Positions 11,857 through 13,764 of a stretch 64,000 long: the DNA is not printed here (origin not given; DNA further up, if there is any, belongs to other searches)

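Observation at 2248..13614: Reductive malate->fumarate->succinate genes fused in one operon with an HdrABC/FlxABCD-type module: candidate soluble electron-bifurcating fumarate reductase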

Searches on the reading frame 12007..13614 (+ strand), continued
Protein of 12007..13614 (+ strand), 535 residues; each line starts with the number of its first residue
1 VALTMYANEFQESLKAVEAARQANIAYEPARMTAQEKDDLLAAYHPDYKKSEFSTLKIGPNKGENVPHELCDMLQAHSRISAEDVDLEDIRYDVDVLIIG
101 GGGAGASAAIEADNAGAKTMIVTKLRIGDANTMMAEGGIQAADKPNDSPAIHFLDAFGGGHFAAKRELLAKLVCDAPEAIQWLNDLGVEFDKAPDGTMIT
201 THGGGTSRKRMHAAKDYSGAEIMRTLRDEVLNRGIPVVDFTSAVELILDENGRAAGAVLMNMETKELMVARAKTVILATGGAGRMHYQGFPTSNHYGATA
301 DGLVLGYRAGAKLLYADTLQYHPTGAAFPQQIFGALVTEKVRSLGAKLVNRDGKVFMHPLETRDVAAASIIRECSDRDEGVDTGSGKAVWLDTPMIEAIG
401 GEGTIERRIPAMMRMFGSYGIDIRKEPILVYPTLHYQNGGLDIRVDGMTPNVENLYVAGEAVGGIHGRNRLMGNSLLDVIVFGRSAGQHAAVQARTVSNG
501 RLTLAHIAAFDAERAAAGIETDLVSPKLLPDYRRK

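Call 72: fold_search(model_id=the predicted structure, library=pdb)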
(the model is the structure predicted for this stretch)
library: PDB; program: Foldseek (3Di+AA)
matches with E <= 10: 1920; with E <= 0.001: 1147
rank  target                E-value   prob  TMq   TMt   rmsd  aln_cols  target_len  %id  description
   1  1e39                  6.7e-34  1.00  0.62  0.58  11.8       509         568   29  Flavocytochrome C3 from Shewanella frigidimarina histidine 365 mutated to alanine (released 2000-09-18)
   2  1kf6_A                6.1e-33  1.00  0.71  0.66   3.6       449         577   32  E. coli Quinol-Fumarate Reductase with Bound Inhibitor HQNO (released 2002-03-13)
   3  7d6v_A                8.4e-33  1.00  0.64  0.57   5.3       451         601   36  Mycobacterium smegmatis Sdh1 in complex with UQ1 (released 2021-04-07)
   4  5vpn_A                9.4e-33  1.00  0.70  0.65   3.9       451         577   31  E. coli Quinol fumarate reductase FrdA E245Q mutation (released 2017-06-21)
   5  1ksu_A                2.7e-32  1.00  0.62  0.58   9.2       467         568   30  Crystal Structure of His505Tyr Mutant Flavocytochrome c3 from Shewanella frigidimarina (released 2002-08-14)
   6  1qjd                  2.8e-32  1.00  0.63  0.59   7.6       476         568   29  Flavocytochrome C3 from Shewanella frigidimarina (released 1999-11-21)
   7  8b6g_CA               3.0e-32  1.00  0.70  0.62   2.3       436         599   30  Cryo-EM structure of succinate dehydrogenase complex (complex-II) in respiratory supercomplex of Tetrahymena thermoph (released 2023-03-29)
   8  5vpn_E                3.5e-32  1.00  0.71  0.65   3.6       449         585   32  E. coli Quinol fumarate reductase FrdA E245Q mutation (released 2017-06-21)
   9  1lj1_A                4.6e-32  1.00  0.63  0.59   7.3       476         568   28  Crystal structure of Q363F/R402A mutant flavocytochrome c3 (released 2002-11-06)
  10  1jrz_A                4.9e-32  1.00  0.63  0.59   7.6       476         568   29  Crystal structure of Arg402Tyr mutant flavocytochrome c3 from Shewanella frigidimarina (released 2001-11-02)
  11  1kss                  6.8e-32  1.00  0.62  0.58  11.9       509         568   29  Crystal Structure of His505Ala Mutant Flavocytochrome c3 from Shewanella frigidimarina (released 2002-08-14)
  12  6awf_A                7.2e-32  1.00  0.70  0.65   3.6       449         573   31  Escherichia coli quinol:fumarate reductase crystallized without dicarboxylate (released 2017-12-06)
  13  2b7r                  8.0e-32  1.00  0.63  0.59   7.8       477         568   29  Structure of E378D mutant flavocytochrome c3 (released 2006-05-23)
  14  7d6x_A                1.1e-31  1.00  0.64  0.58   5.8       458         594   36  Mycobacterium smegmatis Sdh1 complex in the apo form (released 2021-04-07)
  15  1jry_A                1.5e-31  1.00  0.64  0.60   7.4       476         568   28  Crystal structure of Arg402Lys mutant flavocytochrome c3 from Shewanella frigidimarina (released 2001-11-02)
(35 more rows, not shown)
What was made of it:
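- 12019..13614 (+): FrdA/TfrA-related flavoprotein: non-covalent FAD (Asn127), N-terminal extension, no C-terminal domain; fumarate reduction site. Call 72: Foldseek top hits are Fcc3, FrdA and SdhA.
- On Complex II-type quinol:fumarate reductase / succinate dehydrogenase (FrdABCD, SdhABCD): Call 72: FrdA/SdhA fold, TM about 0.7.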

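Call 76: find_encoding_contigs(protein=P0347, flank=8000, max_places=1)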
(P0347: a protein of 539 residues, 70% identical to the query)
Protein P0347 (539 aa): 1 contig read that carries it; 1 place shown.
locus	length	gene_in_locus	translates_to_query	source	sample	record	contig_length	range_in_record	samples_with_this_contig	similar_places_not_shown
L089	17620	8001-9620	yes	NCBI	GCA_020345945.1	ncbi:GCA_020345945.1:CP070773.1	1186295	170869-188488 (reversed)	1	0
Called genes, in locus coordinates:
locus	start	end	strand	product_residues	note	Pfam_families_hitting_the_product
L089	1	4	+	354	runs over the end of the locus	PF00389:2-Hacid_dh, PF02826:2-Hacid_dh_C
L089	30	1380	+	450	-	PF00370:FGGY_N, PF02782:FGGY_C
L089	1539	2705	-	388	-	PF00025:Arf (faint), PF01926:MMR_HSR1, PF02421:FeoB_N (weak), PF16897:MMR_HSR1_Xtn, PF02824:TGS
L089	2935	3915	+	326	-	PF01866:Diphthamide_syn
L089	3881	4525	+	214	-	PF01170:UPF0020, PF03602:Cons_hypoth95, PF05175:MTS, PF06325:PrmA, PF02475:TRM5-TYW2_MTfase (weak), PF13847:Methyltransf_31 (weak), PF13649:Methyltransf_25 (weak)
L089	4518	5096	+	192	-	PF10447:EXOSC1 (faint), PF14382:ECR1_N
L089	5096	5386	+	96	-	PF13656:RNA_pol_L_2, PF01193:RNA_pol_L (weak)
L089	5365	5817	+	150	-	PF11469:Ribonucleas_3_2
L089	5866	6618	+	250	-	PF00705:PCNA_N, PF02144:Rad1, PF02747:PCNA_C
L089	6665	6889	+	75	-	-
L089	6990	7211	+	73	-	-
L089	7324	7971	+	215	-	PF00037:Fer4 (faint), PF13183:Fer4_8 (faint), PF13534:Fer4_17 (faint), PF13237:Fer4_10, PF12838:Fer4_7, PF13187:Fer4_9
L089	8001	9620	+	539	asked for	PF03486:HI0933_like (weak), PF07992:Pyr_redox_2 (faint), PF00890:FAD_binding_2, PF01266:DAO (faint)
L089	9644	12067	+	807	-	PF00890:FAD_binding_2 (weak), PF01266:DAO (weak), PF12831:FAD_oxidored (weak), PF13450:NAD_binding_8 (weak), PF12838:Fer4_7 (weak), PF13183:Fer4_8 (weak), PF13187:Fer4_9, PF02662:FlpD, +12 more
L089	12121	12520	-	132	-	-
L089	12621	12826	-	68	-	PF13641:Glyco_tranf_2_3 (weak), PF00535:Glycos_transf_2, PF10111:Glyco_tranf_2_2 (weak)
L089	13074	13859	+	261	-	PF00459:Inositol_P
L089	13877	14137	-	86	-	PF03685:UPF0147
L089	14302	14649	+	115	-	PF06677:Auto_anti-p27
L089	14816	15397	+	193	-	PF02223:Thymidylate_kin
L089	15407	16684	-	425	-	PF01966:HD, PF19276:HD_assoc_2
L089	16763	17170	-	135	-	PF01989:AcnX_swivel_put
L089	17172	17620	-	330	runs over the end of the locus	PF04412:AcnX, PF28403:AcnX_2nd, PF28406:AcnX_3rd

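Call 77: find_encoding_contigs(protein=P0384, flank=8000, max_places=1)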
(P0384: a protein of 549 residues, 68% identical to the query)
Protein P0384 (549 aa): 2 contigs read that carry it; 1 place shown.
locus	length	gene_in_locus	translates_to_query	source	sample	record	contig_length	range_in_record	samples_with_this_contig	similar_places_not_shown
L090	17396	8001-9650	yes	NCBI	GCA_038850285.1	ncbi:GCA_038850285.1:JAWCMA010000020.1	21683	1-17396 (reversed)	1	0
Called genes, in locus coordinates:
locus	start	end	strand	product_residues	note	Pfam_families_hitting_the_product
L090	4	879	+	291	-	PF02754:CCG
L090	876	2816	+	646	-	PF00890:FAD_binding_2 (weak), PF12831:FAD_oxidored (weak), PF13187:Fer4_9, PF12837:Fer4_6 (weak), PF12838:Fer4_7, PF13187:Fer4_9 (weak), PF13237:Fer4_10, PF14697:Fer4_21 (weak), +10 more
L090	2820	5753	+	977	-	PF00890:FAD_binding_2, PF01266:DAO, PF07992:Pyr_redox_2, PF13450:NAD_binding_8, PF13738:Pyr_redox_3, PF07992:Pyr_redox_2, PF12838:Fer4_7, PF13187:Fer4_9, +19 more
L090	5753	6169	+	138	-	PF02662:FlpD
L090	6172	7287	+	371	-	PF04432:FrhB_FdhB_C, PF13534:Fer4_17 (faint), PF13183:Fer4_8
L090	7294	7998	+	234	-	PF13510:Fer2_4 (weak), PF00037:Fer4 (faint), PF13534:Fer4_17 (faint), PF13183:Fer4_8 (weak), PF13237:Fer4_10, PF12838:Fer4_7, PF13187:Fer4_9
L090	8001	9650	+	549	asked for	PF00890:FAD_binding_2, PF03486:HI0933_like (weak), PF07992:Pyr_redox_2 (faint)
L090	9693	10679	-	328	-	PF00535:Glycos_transf_2, PF13641:Glyco_tranf_2_3 (weak), PF13632:Glyco_trans_2_3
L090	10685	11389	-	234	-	PF00535:Glycos_transf_2, PF10111:Glyco_tranf_2_2, PF13641:Glyco_tranf_2_3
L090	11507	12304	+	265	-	PF01791:DeoC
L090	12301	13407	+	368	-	PF01959:DHQS, PF26558:DHQS_2nd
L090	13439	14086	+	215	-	PF01487:DHquinase_I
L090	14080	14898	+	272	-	PF08501:Shikimate_dh_N, PF01488:Shikimate_DH, PF18317:SDH_C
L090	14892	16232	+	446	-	PF03446:NAD_binding_2, PF03807:F420_oxidored (weak), PF02153:PDH_N, PF20463:PDH_C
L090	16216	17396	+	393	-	PF01546:Peptidase_M20, PF07687:M20_dimer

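Call 78: find_encoding_contigs(protein=P0318, flank=8000, max_places=1)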
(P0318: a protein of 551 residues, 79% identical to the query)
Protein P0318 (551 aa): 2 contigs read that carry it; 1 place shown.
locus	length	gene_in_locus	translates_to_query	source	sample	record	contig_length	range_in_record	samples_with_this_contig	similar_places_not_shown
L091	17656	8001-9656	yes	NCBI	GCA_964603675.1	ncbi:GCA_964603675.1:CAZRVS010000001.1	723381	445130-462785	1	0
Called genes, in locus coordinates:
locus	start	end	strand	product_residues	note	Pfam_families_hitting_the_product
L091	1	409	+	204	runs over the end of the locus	PF01015:Ribosomal_S3Ae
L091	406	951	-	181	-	PF01558:POR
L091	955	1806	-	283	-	PF02775:TPP_enzyme_C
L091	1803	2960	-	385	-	PF01855:POR_N, PF02780:Transketolase_C (weak), PF17147:PFOR_II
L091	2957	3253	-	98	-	PF17179:Fer4_22 (faint), PF25160:LdpA_Fe-S-bd (faint), PF14697:Fer4_21 (weak), PF00037:Fer4 (weak), PF13237:Fer4_10 (faint), PF12838:Fer4_7, PF13187:Fer4_9 (weak), PF00037:Fer4 (weak), +5 more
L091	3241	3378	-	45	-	-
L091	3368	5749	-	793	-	PF00890:FAD_binding_2 (weak), PF01134:GIDA (weak), PF07992:Pyr_redox_2, PF12831:FAD_oxidored, PF12838:Fer4_7, PF13187:Fer4_9, PF13237:Fer4_10, PF02662:FlpD, +16 more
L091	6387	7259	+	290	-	PF02754:CCG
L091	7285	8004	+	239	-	PF13484:Fer4_16 (faint), PF13183:Fer4_8 (faint), PF13534:Fer4_17 (faint), PF00037:Fer4 (faint), PF13237:Fer4_10 (weak), PF12838:Fer4_7, PF13187:Fer4_9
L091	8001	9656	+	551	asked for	PF00890:FAD_binding_2, PF03486:HI0933_like (weak), PF07992:Pyr_redox_2 (faint)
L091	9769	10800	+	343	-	PF01113:DapB_N, PF19328:DAP_DH_C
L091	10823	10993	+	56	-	PF05378:Hydant_A_N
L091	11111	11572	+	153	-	PF02391:MoaE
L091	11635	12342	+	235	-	PF01865:PhoU_div, PF01895:PhoU (faint)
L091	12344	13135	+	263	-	PF00149:Metallophos, PF12850:Metallophos_2, PF14582:Metallophos_3 (faint)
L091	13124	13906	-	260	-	PF02353:CMAS (weak), PF13489:Methyltransf_23 (weak), PF13649:Methyltransf_25, PF13847:Methyltransf_31, PF08241:Methyltransf_11, PF08242:Methyltransf_12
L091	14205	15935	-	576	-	PF00501:AMP-binding, PF13193:AMP-binding_C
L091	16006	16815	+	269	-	PF01738:DLH (faint), PF02129:Peptidase_S15, PF12146:Hydrolase_4, PF20408:Abhydrolase_11 (faint), PF00561:Abhydrolase_1, PF12697:Abhydrolase_6, PF00326:Peptidase_S9 (faint), PF12695:Abhydrolase_5 (faint)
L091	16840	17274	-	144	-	PF12172:zf-ChsH2, PF01796:OB_ChsH2_C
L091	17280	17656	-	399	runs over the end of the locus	PF00108:Thiolase_N, PF02803:Thiolase_C, PF22691:Thiolase_C_1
